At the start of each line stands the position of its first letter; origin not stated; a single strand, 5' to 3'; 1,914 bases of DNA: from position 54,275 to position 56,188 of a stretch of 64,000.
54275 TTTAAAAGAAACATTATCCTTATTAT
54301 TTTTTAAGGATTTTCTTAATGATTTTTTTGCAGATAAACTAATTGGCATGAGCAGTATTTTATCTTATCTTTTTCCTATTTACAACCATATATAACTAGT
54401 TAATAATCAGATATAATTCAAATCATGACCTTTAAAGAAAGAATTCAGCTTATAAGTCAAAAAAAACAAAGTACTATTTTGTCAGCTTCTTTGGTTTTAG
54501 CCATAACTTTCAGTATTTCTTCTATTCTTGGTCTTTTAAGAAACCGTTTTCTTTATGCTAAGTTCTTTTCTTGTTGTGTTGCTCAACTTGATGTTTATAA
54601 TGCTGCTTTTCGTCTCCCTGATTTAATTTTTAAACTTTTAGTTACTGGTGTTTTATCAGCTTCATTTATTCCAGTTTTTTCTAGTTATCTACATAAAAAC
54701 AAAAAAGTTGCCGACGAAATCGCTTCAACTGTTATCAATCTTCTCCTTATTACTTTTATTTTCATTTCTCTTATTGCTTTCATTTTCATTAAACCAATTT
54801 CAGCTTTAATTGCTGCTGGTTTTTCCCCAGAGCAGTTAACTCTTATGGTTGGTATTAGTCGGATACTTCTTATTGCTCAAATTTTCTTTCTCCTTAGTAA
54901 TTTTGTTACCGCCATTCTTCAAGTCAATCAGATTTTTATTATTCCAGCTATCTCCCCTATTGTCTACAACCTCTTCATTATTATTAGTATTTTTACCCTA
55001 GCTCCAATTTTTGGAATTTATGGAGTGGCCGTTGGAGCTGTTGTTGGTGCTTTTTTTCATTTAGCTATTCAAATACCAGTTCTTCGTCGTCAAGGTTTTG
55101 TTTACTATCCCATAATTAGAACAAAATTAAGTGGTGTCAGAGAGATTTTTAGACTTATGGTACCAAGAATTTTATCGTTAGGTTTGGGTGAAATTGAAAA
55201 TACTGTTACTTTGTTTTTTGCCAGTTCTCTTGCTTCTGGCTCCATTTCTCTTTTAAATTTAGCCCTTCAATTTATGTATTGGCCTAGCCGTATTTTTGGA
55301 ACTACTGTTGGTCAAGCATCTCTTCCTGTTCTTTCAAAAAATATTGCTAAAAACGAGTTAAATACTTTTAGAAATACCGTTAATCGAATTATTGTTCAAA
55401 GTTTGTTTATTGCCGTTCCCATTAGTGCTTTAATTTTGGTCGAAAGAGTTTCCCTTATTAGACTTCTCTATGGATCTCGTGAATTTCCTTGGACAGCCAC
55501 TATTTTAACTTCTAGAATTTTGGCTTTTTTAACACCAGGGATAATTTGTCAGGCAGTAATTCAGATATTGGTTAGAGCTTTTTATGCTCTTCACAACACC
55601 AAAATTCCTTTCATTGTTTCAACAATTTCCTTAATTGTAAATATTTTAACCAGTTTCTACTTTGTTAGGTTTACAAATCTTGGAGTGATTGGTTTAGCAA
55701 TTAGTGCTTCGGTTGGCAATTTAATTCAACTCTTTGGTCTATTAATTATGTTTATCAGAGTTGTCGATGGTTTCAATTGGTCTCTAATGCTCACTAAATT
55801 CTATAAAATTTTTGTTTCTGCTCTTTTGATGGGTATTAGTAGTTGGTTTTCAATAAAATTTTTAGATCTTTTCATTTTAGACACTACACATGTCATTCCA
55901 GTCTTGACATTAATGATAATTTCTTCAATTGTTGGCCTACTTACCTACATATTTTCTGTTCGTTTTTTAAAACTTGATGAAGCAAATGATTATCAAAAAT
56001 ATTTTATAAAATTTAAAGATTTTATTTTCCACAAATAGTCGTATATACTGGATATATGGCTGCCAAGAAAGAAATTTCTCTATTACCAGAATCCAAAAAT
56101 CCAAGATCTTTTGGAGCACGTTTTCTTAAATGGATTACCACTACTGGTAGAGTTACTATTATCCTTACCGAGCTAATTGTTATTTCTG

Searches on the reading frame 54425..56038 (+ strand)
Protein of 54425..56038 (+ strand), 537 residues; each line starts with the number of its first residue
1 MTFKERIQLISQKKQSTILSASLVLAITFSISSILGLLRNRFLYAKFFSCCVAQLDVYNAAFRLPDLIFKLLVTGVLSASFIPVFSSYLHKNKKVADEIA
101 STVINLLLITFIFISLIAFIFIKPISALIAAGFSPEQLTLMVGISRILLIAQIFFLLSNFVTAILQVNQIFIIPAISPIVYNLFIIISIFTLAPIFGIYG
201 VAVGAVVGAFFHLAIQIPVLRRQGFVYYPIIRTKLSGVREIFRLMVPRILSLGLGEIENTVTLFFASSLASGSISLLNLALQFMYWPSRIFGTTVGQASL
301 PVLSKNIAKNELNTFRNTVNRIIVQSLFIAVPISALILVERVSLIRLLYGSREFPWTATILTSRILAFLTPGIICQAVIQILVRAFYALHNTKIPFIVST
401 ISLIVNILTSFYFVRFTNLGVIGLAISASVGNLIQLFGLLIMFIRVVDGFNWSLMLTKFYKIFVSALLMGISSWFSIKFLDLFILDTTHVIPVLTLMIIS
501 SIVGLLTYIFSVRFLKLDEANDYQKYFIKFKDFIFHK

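Call 7: search_protein_families(library=pfam, proteins=[window:54425-56038:+], max_evalue=0.01)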
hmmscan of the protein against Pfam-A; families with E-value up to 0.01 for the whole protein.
window:54425-56038:+ (537 aa): 2 families
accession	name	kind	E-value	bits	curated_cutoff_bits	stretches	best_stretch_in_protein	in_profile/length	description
PF03023.19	MurJ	-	5.7e-73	246.5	27.4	1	54-480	10-437/451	Lipid II flippase MurJ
PF01554.23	MatE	-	6.5e-11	42.6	24.9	1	259-410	13-159/161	MatE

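Call 54: search_protein_families(library=ncbifam, proteins=[window:54425-56038:+], max_evalue=0.001)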
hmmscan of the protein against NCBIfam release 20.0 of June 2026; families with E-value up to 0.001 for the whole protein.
window:54425-56038:+ (537 aa): 4 families
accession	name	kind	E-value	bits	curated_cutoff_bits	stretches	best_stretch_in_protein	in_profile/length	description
TIGR01695.1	murJ_mviN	equivalog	9.6e-78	262.1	235.55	1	20-522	4-503/506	murein biosynthesis integral membrane protein MurJ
TIGR00797.1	matE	subfamily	1.8e-08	33.7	147.4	1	249-482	3-239/396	MATE family efflux transporter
NF052396.1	MATE_WgkD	equivalog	5.2e-06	25.7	510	1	239-443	3-207/428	tryglysin-associated MATE efflux transporter WgkD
TIGR02900.1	spore_V_B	equivalog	1.7e-05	23.8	372.3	1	276-503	273-484/488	stage V sporulation protein B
